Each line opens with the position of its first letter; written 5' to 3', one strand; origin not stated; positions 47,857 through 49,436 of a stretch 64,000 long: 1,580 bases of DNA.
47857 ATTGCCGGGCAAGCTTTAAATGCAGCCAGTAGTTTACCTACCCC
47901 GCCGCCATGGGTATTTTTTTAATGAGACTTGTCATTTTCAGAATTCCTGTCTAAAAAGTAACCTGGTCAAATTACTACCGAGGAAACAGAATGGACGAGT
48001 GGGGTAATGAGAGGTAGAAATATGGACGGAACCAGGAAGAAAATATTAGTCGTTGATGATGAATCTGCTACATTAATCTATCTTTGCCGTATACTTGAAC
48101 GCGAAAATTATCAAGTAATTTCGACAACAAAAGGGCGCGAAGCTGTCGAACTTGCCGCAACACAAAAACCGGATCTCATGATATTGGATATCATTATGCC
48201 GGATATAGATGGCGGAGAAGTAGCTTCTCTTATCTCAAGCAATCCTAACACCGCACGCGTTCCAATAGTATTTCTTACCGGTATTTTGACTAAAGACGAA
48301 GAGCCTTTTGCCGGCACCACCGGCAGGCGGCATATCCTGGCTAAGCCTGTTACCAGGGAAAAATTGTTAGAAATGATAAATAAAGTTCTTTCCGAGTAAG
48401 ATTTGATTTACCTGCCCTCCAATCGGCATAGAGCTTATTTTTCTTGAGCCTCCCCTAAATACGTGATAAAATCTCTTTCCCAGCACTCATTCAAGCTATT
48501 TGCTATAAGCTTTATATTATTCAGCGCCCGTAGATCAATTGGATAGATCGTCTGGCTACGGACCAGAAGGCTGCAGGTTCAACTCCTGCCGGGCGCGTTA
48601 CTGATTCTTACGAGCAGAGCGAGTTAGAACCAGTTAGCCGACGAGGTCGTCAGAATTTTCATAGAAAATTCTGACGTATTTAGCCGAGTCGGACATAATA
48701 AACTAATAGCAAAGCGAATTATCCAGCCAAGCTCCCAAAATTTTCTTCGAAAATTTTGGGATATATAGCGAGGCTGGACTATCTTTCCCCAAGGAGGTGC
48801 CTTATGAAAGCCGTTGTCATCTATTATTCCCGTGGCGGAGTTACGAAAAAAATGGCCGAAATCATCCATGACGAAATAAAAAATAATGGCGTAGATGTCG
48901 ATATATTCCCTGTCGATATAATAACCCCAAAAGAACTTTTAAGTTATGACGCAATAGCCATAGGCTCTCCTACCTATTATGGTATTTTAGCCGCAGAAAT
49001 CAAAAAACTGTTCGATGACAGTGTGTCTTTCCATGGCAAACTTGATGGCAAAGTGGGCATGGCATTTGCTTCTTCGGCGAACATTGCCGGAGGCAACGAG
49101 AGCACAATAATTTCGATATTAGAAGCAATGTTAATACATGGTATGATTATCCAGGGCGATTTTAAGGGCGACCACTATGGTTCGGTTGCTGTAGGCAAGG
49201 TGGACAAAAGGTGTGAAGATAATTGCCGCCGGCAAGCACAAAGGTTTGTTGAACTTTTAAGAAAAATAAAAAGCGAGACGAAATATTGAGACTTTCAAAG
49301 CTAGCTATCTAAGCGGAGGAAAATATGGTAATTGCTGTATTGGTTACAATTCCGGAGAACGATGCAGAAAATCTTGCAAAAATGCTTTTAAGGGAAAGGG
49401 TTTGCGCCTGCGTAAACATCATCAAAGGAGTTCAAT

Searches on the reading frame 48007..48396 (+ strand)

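Call 24: search_protein_families(library=pfam, proteins=[window:48007-48396:+])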
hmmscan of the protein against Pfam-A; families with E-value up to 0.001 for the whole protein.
window:48007-48396:+ (130 aa): 1 family
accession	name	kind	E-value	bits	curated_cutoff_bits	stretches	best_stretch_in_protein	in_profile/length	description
PF00072.30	Response_reg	-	1.1e-22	80.7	30.2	1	13-125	1-111/111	Response regulator receiver domain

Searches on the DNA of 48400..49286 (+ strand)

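Call 21: search_rna_families(source=window, start=48400, end=48850, threshold=evalue, max_evalue=10)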
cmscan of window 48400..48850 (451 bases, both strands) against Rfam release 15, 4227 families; matches with E-value up to 10: 2.
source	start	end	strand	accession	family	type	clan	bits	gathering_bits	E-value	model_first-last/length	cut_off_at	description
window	48524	48597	+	RF00005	tRNA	Gene; tRNA;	CL00001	66.7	29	1.8e-14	1-71/71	no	tRNA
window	48524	48598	-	RF04354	Plastid-ycf2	Cis-reg;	-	25.3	65.7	0.0048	1-75/75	no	Plastid-ycf2 5UTR RNA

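Call 50: search_with_rna_model(model_id=R2, sources=[L140, L141, L142, L143, L144], max_evalue=5)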
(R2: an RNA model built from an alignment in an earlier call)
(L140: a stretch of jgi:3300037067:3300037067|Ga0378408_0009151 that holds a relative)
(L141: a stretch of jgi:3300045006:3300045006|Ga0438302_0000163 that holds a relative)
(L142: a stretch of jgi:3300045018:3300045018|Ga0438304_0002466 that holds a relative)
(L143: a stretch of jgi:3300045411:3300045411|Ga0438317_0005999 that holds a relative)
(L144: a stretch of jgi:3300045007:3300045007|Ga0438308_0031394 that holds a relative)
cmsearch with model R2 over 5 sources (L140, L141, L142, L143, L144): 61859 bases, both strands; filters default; matches with E-value up to 5: 7.
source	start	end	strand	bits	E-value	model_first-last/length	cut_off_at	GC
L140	3598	3653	-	59.5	1.9e-10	1-58/58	no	0.48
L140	1478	1530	+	46.7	1.1e-07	1-58/58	no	0.38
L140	11054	11077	+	17.9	0.18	1-58/58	no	0.75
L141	2836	2870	-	17.8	0.18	11-45/58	no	0.14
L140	1487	1515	-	17.2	0.25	12-40/58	no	0.24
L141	2840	2877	+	16.7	0.32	11-48/58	no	0.13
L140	10988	11034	+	14.8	0.83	11-48/58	no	0.38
